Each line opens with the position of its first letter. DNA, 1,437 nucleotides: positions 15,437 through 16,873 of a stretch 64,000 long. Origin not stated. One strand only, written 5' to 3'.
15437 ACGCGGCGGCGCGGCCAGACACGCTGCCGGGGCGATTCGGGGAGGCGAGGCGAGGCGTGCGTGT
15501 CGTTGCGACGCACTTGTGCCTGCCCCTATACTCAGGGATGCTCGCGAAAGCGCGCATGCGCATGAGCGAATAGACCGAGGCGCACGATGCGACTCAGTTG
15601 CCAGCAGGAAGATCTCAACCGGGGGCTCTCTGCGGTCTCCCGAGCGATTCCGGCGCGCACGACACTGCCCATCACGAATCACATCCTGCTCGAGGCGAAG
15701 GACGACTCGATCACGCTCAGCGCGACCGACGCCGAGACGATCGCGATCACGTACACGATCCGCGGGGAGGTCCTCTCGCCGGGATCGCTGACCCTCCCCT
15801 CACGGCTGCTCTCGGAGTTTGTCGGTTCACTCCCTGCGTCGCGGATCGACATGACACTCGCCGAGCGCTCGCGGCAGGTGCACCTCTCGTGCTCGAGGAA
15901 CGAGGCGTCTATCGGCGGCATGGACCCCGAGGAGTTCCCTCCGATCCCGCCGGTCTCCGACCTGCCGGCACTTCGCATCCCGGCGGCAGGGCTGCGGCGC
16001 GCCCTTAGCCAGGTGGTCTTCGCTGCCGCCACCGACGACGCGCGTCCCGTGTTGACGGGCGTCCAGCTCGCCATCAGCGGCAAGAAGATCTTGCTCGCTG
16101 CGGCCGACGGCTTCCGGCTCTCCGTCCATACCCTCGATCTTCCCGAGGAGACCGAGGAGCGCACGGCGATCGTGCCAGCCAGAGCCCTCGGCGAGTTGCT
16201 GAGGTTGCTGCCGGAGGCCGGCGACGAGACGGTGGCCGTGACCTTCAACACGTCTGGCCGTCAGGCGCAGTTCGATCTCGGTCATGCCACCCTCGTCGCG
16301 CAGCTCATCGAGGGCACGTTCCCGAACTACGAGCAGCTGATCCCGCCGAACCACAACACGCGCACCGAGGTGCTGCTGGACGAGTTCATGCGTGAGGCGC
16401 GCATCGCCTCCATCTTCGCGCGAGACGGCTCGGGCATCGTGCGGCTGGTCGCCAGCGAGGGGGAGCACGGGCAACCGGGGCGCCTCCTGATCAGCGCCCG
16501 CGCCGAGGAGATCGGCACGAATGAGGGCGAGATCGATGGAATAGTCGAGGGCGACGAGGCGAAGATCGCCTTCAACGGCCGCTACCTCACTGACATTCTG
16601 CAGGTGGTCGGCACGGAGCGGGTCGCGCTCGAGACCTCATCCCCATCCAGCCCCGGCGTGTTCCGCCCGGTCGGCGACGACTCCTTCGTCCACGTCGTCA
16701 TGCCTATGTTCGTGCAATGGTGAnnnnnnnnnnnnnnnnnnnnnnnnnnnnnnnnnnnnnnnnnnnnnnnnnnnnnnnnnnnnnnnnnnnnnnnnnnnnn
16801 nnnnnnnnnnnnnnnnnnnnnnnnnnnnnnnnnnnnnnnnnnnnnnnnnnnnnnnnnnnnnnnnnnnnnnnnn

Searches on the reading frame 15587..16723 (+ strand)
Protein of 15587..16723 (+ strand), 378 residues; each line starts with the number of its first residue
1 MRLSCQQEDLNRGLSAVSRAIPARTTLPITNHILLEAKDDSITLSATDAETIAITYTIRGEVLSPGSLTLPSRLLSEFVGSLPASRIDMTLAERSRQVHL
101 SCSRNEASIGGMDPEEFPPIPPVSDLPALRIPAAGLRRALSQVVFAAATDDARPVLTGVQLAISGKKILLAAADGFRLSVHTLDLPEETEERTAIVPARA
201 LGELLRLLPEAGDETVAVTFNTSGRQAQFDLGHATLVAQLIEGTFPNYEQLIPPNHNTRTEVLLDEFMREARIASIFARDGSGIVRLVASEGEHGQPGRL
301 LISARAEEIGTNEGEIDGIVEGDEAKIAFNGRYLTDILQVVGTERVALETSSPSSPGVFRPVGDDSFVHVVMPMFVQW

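Call 5: search_protein_families(library=pfam, proteins=[window:15587-16723:+])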
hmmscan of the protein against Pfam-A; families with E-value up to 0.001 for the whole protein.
window:15587-16723:+ (378 aa): 3 families
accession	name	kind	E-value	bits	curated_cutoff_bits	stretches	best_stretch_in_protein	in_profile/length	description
PF00712.24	DNA_pol3_beta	-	1e-27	97.1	24.4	2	1-120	1-119/120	DNA polymerase III beta subunit, N-terminal domain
PF02767.21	DNA_pol3_beta_2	-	1.2e-27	96.9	27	1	131-247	2-116/116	DNA polymerase III beta subunit, central domain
PF02768.20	DNA_pol3_beta_3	-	2.4e-21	76.2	27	1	250-374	2-120/121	DNA polymerase III beta subunit, C-terminal domain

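Call 6: search_protein_families(library=ncbifam, proteins=[window:15587-16723:+])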
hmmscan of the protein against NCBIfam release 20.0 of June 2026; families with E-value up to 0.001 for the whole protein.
window:15587-16723:+ (378 aa): 3 families
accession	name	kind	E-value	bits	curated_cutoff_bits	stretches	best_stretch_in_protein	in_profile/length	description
TIGR00663.1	dnan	equivalog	2.9e-80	270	137.65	1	1-374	1-365/367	DNA polymerase III subunit beta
NF004184.0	PRK05643.3-2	equivalog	4.3e-24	85.1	443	1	1-375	1-374/375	DNA polymerase III subunit beta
NF011508.0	PRK14946.1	equivalog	3e-06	26.7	513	1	2-204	2-202/366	DNA polymerase III subunit beta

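Call 8: find_encoding_contigs(protein=window:15587-16723:+, flank=10000, max_places=6)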
Protein window:15587-16723:+ (378 aa): 13 contigs read that carry it; 6 places shown.
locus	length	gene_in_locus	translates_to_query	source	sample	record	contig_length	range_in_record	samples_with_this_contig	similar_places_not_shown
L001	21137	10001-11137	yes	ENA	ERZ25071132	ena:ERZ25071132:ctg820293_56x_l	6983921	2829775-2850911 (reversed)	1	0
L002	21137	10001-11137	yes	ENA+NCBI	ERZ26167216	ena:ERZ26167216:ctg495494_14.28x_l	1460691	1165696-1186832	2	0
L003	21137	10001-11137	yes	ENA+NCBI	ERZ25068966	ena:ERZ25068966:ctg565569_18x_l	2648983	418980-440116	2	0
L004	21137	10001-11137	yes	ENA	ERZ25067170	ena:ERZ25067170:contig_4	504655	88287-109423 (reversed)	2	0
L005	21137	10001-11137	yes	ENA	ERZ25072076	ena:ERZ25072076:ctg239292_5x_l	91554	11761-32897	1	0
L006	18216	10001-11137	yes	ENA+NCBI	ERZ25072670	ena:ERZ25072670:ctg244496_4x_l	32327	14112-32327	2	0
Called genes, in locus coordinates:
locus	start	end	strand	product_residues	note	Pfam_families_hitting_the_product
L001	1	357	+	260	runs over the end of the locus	-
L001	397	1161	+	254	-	PF04402:SIMPL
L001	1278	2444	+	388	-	PF00383:dCMP_cyt_deam_1, PF14437:MafB19-deam, PF01872:RibD_C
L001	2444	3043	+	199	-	PF00677:Lum_binding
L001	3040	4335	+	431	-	PF00926:DHBP_synthase, PF00925:GTP_cyclohydro2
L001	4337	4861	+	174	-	PF00885:DMRL_synthase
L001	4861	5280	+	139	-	-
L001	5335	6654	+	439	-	PF00817:IMS, PF11799:IMS_C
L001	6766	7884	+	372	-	PF00376:MerR (weak), PF12728:HTH_17, PF13411:MerR_1 (faint), PF13241:NAD_binding_7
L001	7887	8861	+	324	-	PF01379:Porphobil_deam, PF03900:Porphobil_deamC (weak)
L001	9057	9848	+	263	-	PF00702:Hydrolase, PF13419:HAD_2, PF13242:Hydrolase_like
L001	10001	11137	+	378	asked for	PF00712:DNA_pol3_beta, PF02767:DNA_pol3_beta_2, PF02768:DNA_pol3_beta_3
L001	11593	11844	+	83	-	PF01402:RHH_1 (weak)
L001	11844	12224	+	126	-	PF01850:PIN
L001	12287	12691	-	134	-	PF01609:DDE_Tnp_1, PF13612:DDE_Tnp_1_3 (weak)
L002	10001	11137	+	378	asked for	PF00712:DNA_pol3_beta, PF02767:DNA_pol3_beta_2, PF02768:DNA_pol3_beta_3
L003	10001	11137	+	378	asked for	PF00712:DNA_pol3_beta, PF02767:DNA_pol3_beta_2, PF02768:DNA_pol3_beta_3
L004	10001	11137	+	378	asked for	PF00712:DNA_pol3_beta, PF02767:DNA_pol3_beta_2, PF02768:DNA_pol3_beta_3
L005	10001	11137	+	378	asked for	PF00712:DNA_pol3_beta, PF02767:DNA_pol3_beta_2, PF02768:DNA_pol3_beta_3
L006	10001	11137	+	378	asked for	PF00712:DNA_pol3_beta, PF02767:DNA_pol3_beta_2, PF02768:DNA_pol3_beta_3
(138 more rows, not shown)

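Call 9: find_homologous_proteins(query=window:15587-16723:+)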
Query window:15587-16723:+ (378 aa): 7995 proteins with E <= 0.001 among 8000 candidates; the best 120 are listed.
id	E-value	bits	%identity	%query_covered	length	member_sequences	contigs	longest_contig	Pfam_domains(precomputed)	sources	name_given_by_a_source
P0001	4.3e-240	814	100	100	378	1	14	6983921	PF00712.25,PF02768.21,PF02767.22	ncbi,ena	-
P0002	1.7e-239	812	100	100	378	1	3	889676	PF00712.25,PF02768.21,PF02767.22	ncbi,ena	-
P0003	1.9e-239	812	100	100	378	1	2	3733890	PF00712.25,PF02768.21,PF02767.22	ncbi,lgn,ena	-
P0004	1.3e-226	770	94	100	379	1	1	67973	PF00712.25,PF02768.21,PF02767.22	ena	-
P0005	3.4e-226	768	94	100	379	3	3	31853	PF00712.25,PF02768.21,PF02767.22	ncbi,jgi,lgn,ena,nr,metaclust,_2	ncbi:MAG: DNA polymerase III subunit beta [Chloroflexi bacterium]|nr:DNA polymerase III subunit beta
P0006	4.3e-225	765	93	100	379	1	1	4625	PF00712.25,PF02768.21,PF02767.22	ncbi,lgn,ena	-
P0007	1.8e-221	753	92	100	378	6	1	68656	PF00712.25,PF02768.21,PF02767.22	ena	-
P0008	1.9e-216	736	89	100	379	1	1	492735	PF00712.25,PF02768.21,PF02767.22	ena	-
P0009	4.2e-206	702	84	100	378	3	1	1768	PF00712.25,PF02768.21,PF02767.22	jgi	jgi:DNA polymerase-3 subunit beta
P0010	4.7e-203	692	83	100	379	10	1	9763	PF00712.25,PF02768.21,PF02767.22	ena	-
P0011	8.6e-202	688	83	100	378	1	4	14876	PF00712.25,PF02768.21,PF02767.22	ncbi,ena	-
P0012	5.0e-198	676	82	100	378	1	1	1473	PF00712.25,PF02768.21,PF02767.22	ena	-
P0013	1.5e-175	602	73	100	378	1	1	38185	PF00712.25,PF02768.21,PF02767.22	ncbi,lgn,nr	ncbi:MAG: DNA polymerase III subunit beta [Dehalococcoidia bacterium]|nr:DNA polymerase III subunit 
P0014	7.0e-174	596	74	100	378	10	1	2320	PF00712.25,PF02768.21,PF02767.22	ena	-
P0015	6.1e-173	593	70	100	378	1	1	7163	PF00712.25,PF02768.21,PF02767.22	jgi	jgi:DNA polymerase-3 subunit beta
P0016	4.0e-172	590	71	100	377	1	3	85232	PF00712.25,PF02768.21,PF02767.22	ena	-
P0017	2.7e-171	588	73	100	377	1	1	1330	PF00712.25,PF02768.21,PF02767.22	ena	-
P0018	1.0e-170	586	71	100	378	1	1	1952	PF00712.25,PF02768.21,PF02767.22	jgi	jgi:DNA polymerase-3 subunit beta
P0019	1.1e-170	586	71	100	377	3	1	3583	PF00712.25,PF02768.21,PF02767.22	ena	-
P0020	8.7e-170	583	71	100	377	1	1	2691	PF00712.25,PF02768.21,PF02767.22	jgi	jgi:DNA polymerase-3 subunit beta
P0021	1.4e-169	582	70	100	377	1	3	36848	PF00712.25,PF02768.21,PF02767.22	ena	-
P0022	2.6e-169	581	70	100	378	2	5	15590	PF00712.25,PF02768.21,PF02767.22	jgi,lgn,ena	-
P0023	1.7e-168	579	70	100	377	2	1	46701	PF00712.25,PF02768.21,PF02767.22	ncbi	ncbi:MAG: DNA polymerase III subunit beta [Dehalococcoidia bacterium]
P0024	1.7e-168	579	71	100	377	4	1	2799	PF00712.25,PF02768.21,PF02767.22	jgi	jgi:DNA polymerase-3 subunit beta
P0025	2.8e-168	578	71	100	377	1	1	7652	PF00712.25,PF02768.21,PF02767.22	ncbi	-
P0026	2.8e-168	578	72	100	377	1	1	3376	PF00712.25,PF02768.21,PF02767.22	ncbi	-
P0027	4.3e-168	577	71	100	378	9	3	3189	PF00712.25,PF02768.21,PF02767.22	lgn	-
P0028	5.3e-168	577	70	100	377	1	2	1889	PF00712.25,PF02768.21,PF02767.22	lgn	-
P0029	6.4e-168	577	70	100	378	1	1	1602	PF00712.25,PF02768.21,PF02767.22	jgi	jgi:DNA polymerase-3 subunit beta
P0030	9.6e-168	576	71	100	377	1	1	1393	PF00712.25,PF02768.21,PF02767.22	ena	-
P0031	1.1e-167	576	70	100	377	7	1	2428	PF00712.25,PF02768.21,PF02767.22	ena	-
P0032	1.4e-167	576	71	100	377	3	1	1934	PF00712.25,PF02768.21,PF02767.22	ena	-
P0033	1.9e-167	575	70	100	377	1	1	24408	PF00712.25,PF02768.21,PF02767.22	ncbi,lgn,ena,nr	ncbi:MAG: DNA polymerase III subunit beta [Chloroflexi bacterium HGW-Chloroflexi-9]|nr:MAG: DNA poly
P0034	2.8e-167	575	71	100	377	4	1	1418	PF00712.25,PF02768.21,PF02767.22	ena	-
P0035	4.7e-167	574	71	100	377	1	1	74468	PF00712.25,PF02768.21,PF02767.22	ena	-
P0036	4.7e-167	574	70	100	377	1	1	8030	PF00712.25,PF02768.21,PF02767.22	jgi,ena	-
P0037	5.8e-167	574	71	100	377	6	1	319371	PF00712.25,PF02768.21,PF02767.22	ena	-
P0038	6.6e-167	573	71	100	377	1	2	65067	PF00712.25,PF02768.21,PF02767.22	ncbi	ncbi:MAG: DNA polymerase III subunit beta [Dehalococcoidia bacterium]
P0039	8.8e-167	573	71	100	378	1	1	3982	PF00712.25,PF02768.21,PF02767.22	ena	-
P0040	9.4e-167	573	72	100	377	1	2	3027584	PF00712.25,PF02768.21,PF02767.22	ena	-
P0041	9.5e-167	573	70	100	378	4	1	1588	PF00712.25,PF02768.21,PF02767.22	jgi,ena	-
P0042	1.2e-166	572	71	100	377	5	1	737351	PF00712.25,PF02768.21,PF02767.22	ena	-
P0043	1.2e-166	572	72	100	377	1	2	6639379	PF00712.25,PF02768.21,PF02767.22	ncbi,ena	-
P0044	1.4e-166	572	71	100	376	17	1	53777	PF00712.25,PF02768.21,PF02767.22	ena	-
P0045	1.6e-166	572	70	100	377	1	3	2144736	PF00712.25,PF02768.21,PF02767.22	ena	-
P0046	1.9e-166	572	70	100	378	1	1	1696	PF00712.25,PF02768.21,PF02767.22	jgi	-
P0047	1.9e-166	572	70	100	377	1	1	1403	PF00712.25,PF02768.21,PF02767.22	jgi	-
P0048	2.3e-166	572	70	100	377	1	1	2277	PF00712.25,PF02768.21,PF02767.22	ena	-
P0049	2.7e-166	571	70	100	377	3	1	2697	PF00712.25,PF02768.21,PF02767.22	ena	-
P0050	3.2e-166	571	70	100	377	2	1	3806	PF00712.25,PF02768.21,PF02767.22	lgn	-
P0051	3.3e-166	571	71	100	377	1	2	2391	PF00712.25,PF02768.21,PF02767.22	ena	-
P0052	3.4e-166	571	71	100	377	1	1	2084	PF00712.25,PF02768.21,PF02767.22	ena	-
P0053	4.3e-166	571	70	100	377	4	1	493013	PF00712.25,PF02768.21,PF02767.22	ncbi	ncbi:MAG: DNA polymerase III subunit beta [Dehalococcoidia bacterium]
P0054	4.4e-166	571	70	100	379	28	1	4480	PF00712.25,PF02768.21,PF02767.22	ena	-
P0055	4.6e-166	571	71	100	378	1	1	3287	PF00712.25,PF02768.21,PF02767.22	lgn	-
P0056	5.1e-166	570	70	100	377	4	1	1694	PF00712.25,PF02768.21,PF02767.22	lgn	-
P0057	5.2e-166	570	70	100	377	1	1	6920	PF00712.25,PF02768.21,PF02767.22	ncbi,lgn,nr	ncbi:MAG: DNA polymerase III subunit beta [Dehalococcoidia bacterium]|nr:DNA polymerase III subunit 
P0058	6.2e-166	570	70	100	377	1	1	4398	PF00712.25,PF02768.21,PF02767.22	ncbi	-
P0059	7.3e-166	570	69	100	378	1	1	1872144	PF00712.25,PF02768.21,PF02767.22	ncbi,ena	-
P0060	7.5e-166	570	71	100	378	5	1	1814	PF00712.25,PF02768.21,PF02767.22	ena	-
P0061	8.4e-166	570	70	100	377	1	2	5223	PF00712.25,PF02768.21,PF02767.22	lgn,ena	-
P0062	9.5e-166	570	70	100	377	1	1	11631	PF00712.25,PF02768.21,PF02767.22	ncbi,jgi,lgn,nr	ncbi:MAG: DNA polymerase III subunit beta [Dehalococcoidia bacterium]|jgi:DNA polymerase-3 subunit b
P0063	1.2e-165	569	70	100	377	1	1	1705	PF00712.25,PF02768.21,PF02767.22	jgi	-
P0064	1.2e-165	569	71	100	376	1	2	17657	PF00712.25,PF02768.21,PF02767.22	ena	-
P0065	1.2e-165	569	70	100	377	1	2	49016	PF00712.25,PF02768.21,PF02767.22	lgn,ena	-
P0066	1.6e-165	569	70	100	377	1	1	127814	PF00712.25,PF02768.21,PF02767.22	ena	-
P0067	2.1e-165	568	71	100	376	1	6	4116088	PF00712.25,PF02768.21,PF02767.22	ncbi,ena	-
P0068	2.2e-165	568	70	100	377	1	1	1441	PF00712.25,PF02768.21,PF02767.22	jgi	-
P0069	4.0e-165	567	70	100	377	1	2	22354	PF00712.25,PF02768.21,PF02767.22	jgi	jgi:DNA polymerase-3 subunit beta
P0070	4.0e-165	567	70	100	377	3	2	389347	PF00712.25,PF02768.21,PF02767.22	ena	-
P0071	4.5e-165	567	69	100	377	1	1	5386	PF00712.25,PF02768.21,PF02767.22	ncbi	-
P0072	8.0e-165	566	70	100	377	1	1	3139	PF00712.25,PF02768.21,PF02767.22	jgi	jgi:DNA polymerase-3 subunit beta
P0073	8.2e-165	566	68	100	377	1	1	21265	PF00712.25,PF02768.21,PF02767.22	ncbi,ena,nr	ncbi:MAG: DNA polymerase III subunit beta [Dehalococcoidia bacterium]|nr:DNA polymerase III subunit 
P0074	9.2e-165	566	69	100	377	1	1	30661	PF00712.25,PF02768.21,PF02767.22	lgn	-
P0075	1.1e-164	566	70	100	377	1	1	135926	PF00712.25,PF02768.21,PF02767.22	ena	-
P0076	1.3e-164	566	71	100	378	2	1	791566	PF00712.25,PF02768.21,PF02767.22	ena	-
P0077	1.5e-164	566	70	100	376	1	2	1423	PF00712.25,PF02768.21,PF02767.22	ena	-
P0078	2.1e-164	565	69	100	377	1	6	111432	PF00712.25,PF02768.21,PF02767.22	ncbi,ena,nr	ncbi:MAG TPA: DNA polymerase III subunit beta [Dehalococcoidia bacterium]|nr:DNA polymerase III subu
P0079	2.4e-164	565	69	100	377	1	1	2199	PF00712.25,PF02768.21,PF02767.22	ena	-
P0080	2.5e-164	565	70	100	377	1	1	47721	PF00712.25,PF02768.21,PF02767.22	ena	-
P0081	2.6e-164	565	70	100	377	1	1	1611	PF00712.25,PF02768.21,PF02767.22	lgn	-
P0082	3.5e-164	564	70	100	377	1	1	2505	PF00712.25,PF02768.21,PF02767.22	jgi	-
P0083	4.1e-164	564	69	100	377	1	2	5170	PF00712.25,PF02768.21,PF02767.22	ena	-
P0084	4.1e-164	564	70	100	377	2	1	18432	PF00712.25,PF02768.21,PF02767.22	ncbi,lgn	-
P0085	5.4e-164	564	69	100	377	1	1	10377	PF00712.25,PF02768.21,PF02767.22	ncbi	-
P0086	5.6e-164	564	69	100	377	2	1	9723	PF00712.25,PF02768.21,PF02767.22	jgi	jgi:DNA polymerase-3 subunit beta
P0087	7.1e-164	563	69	100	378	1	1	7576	PF00712.25,PF02768.21,PF02767.22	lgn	-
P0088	7.9e-164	563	70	100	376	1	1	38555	PF00712.25,PF02768.21,PF02767.22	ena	-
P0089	8.3e-164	563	69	100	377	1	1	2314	PF00712.25,PF02768.21,PF02767.22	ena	-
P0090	1.0e-163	563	69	100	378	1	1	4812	PF00712.25,PF02768.21,PF02767.22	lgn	-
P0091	1.1e-163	563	70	100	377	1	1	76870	PF00712.25,PF02768.21,PF02767.22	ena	-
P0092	1.3e-163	562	70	100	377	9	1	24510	PF00712.25,PF02768.21,PF02767.22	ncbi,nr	ncbi:MAG: DNA polymerase III subunit beta [Chloroflexi bacterium]|nr:DNA polymerase III subunit beta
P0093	1.4e-163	562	70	100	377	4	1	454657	PF00712.25,PF02768.21,PF02767.22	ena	-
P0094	1.6e-163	562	69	100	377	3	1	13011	PF00712.25,PF02768.21,PF02767.22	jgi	jgi:DNA polymerase III subunit beta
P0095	2.0e-163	562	69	100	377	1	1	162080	PF00712.25,PF02768.21,PF02767.22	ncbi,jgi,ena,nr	ncbi:MAG: DNA polymerase III subunit beta [Dehalococcoidia bacterium]|nr:DNA polymerase III subunit 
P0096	2.2e-163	562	69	100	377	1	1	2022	PF00712.25,PF02768.21,PF02767.22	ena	-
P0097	2.3e-163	562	70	100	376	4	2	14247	PF00712.25,PF02768.21,PF02767.22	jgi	jgi:DNA polymerase-3 subunit beta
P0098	2.6e-163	562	69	100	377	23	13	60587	PF00712.25,PF02768.21,PF02767.22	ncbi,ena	-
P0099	2.6e-163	562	70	100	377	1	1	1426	PF00712.25,PF02768.21,PF02767.22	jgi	jgi:DNA polymerase III subunit beta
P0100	3.5e-163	561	69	100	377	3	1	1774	PF00712.25,PF02768.21,PF02767.22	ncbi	-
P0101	3.9e-163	561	69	100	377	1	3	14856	PF00712.25,PF02768.21,PF02767.22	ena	-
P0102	4.9e-163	561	69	100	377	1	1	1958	PF00712.25,PF02768.21,PF02767.22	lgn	-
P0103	4.9e-163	561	69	100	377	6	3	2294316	PF00712.25,PF02768.21,PF02767.22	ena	-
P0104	6.0e-163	560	70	100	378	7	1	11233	PF00712.25,PF02768.21,PF02767.22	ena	-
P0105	9.4e-163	560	70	100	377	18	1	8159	PF00712.25,PF02768.21,PF02767.22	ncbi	-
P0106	1.3e-162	559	69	100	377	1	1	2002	PF00712.25,PF02768.21,PF02767.22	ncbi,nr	ncbi:MAG: DNA polymerase III subunit beta [Dehalococcoidia bacterium]|nr:DNA polymerase III subunit 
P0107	1.7e-162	559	70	100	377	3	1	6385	PF00712.25,PF02768.21,PF02767.22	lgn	-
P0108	2.0e-162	559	69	100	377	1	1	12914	PF00712.25,PF02768.21,PF02767.22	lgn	-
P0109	2.0e-162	559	70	100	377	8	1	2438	PF00712.25,PF02768.21,PF02767.22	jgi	-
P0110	3.2e-162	558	69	100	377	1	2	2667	PF00712.25,PF02768.21,PF02767.22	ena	-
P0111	3.5e-162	558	70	100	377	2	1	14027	PF00712.25,PF02768.21,PF02767.22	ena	-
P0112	4.3e-162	557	68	100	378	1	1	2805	PF00712.25,PF02768.21,PF02767.22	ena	-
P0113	4.7e-162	557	70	100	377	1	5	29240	PF00712.25,PF02768.21,PF02767.22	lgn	-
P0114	5.0e-162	557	70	100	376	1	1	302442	PF00712.25,PF02768.21,PF02767.22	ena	-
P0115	6.2e-162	557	69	100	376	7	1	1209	PF00712.25,PF02768.21,PF02767.22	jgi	-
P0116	2.6e-161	555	69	100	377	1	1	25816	PF00712.25,PF02768.21,PF02767.22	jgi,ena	-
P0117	2.7e-161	555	69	100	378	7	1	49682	PF00712.25,PF02768.21,PF02767.22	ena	-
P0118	3.3e-161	555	70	100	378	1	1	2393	PF00712.25,PF02768.21,PF02767.22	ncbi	-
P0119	3.4e-161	555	69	100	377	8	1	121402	PF00712.25,PF02768.21,PF02767.22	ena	-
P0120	4.2e-161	554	68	100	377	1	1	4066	PF00712.25,PF02768.21,PF02767.22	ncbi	-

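Call 15: find_encoding_contigs(protein=P0043, flank=10000, max_places=1)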
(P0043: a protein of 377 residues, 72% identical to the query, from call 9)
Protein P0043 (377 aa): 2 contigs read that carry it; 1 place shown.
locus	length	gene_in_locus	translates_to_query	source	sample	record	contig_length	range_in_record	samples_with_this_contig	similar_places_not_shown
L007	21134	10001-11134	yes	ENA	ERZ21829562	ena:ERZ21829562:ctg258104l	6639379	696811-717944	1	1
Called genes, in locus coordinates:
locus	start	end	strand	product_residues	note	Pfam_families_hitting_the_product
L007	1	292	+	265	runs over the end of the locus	PF06778:Chlor_dismutase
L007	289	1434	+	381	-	PF17805:AsnC_trans_reg2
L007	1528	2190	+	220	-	PF00376:MerR (weak), PF12728:HTH_17, PF13411:MerR_1 (weak)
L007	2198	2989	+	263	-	PF13241:NAD_binding_7, PF14824:Sirohm_synth_M (weak)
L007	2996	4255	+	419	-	PF05201:GlutR_N, PF01488:Shikimate_DH, PF00745:GlutR_dimer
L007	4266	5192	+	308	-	PF01379:Porphobil_deam, PF03900:Porphobil_deamC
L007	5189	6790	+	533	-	PF00590:TP_methylase, PF02602:HEM4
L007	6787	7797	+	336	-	PF00490:ALAD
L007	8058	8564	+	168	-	PF00702:Hydrolase, PF13419:HAD_2, PF13242:Hydrolase_like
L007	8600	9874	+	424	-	PF00202:Aminotran_3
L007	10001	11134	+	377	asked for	PF00712:DNA_pol3_beta, PF02767:DNA_pol3_beta_2, PF02768:DNA_pol3_beta_3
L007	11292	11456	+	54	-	-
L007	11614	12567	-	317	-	PF01527:HTH_Tnp_1 (weak), PF13011:LZ_Tnp_IS481 (weak), PF13384:HTH_23, PF13518:HTH_28, PF13551:HTH_29 (weak), PF06056:Terminase_5 (faint), PF13565:HTH_32, PF00665:rve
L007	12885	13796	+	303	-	PF00089:Trypsin, PF13365:Trypsin_2, PF13180:PDZ_2, PF17820:PDZ_6 (weak)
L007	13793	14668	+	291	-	PF00089:Trypsin (weak), PF13365:Trypsin_2, PF00595:PDZ (weak), PF17820:PDZ_6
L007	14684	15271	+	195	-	PF00196:GerE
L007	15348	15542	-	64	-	-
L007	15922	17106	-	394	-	PF02515:CoA_transf_3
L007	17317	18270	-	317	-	PF01527:HTH_Tnp_1 (weak), PF13011:LZ_Tnp_IS481 (weak), PF13384:HTH_23, PF13518:HTH_28, PF13551:HTH_29 (weak), PF06056:Terminase_5 (faint), PF13565:HTH_32, PF00665:rve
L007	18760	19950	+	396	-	PF22691:Thiolase_C_1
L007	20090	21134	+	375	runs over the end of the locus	-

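Call 16: find_encoding_contigs(protein=P0067, flank=10000, max_places=1)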
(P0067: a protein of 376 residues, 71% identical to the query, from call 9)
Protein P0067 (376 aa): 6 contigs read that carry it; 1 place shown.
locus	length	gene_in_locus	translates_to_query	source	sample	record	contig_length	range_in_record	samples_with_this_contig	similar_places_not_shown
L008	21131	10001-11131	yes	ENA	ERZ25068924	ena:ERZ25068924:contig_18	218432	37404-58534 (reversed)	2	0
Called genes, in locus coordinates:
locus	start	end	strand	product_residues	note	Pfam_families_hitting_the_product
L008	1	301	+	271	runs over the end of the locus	-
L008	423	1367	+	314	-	PF08450:SGL (faint), PF01436:NHL (faint), PF07494:Reg_prop (faint)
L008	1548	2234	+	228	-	-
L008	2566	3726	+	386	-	PF00383:dCMP_cyt_deam_1, PF14437:MafB19-deam, PF01872:RibD_C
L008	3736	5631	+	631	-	PF00677:Lum_binding, PF00926:DHBP_synthase, PF00925:GTP_cyclohydro2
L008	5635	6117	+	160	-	PF00885:DMRL_synthase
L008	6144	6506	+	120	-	-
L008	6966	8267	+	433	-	PF00817:IMS, PF11799:IMS_C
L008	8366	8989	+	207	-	PF00376:MerR (weak), PF12728:HTH_17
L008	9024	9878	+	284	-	PF00702:Hydrolase, PF13419:HAD_2, PF13242:Hydrolase_like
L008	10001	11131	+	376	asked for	PF00712:DNA_pol3_beta, PF02767:DNA_pol3_beta_2, PF02768:DNA_pol3_beta_3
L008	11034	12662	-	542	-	PF00239:Resolvase, PF07508:Recombinase, PF13408:Zn_ribbon_recom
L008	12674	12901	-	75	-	-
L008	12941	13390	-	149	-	-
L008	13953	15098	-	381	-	PF00589:Phage_integrase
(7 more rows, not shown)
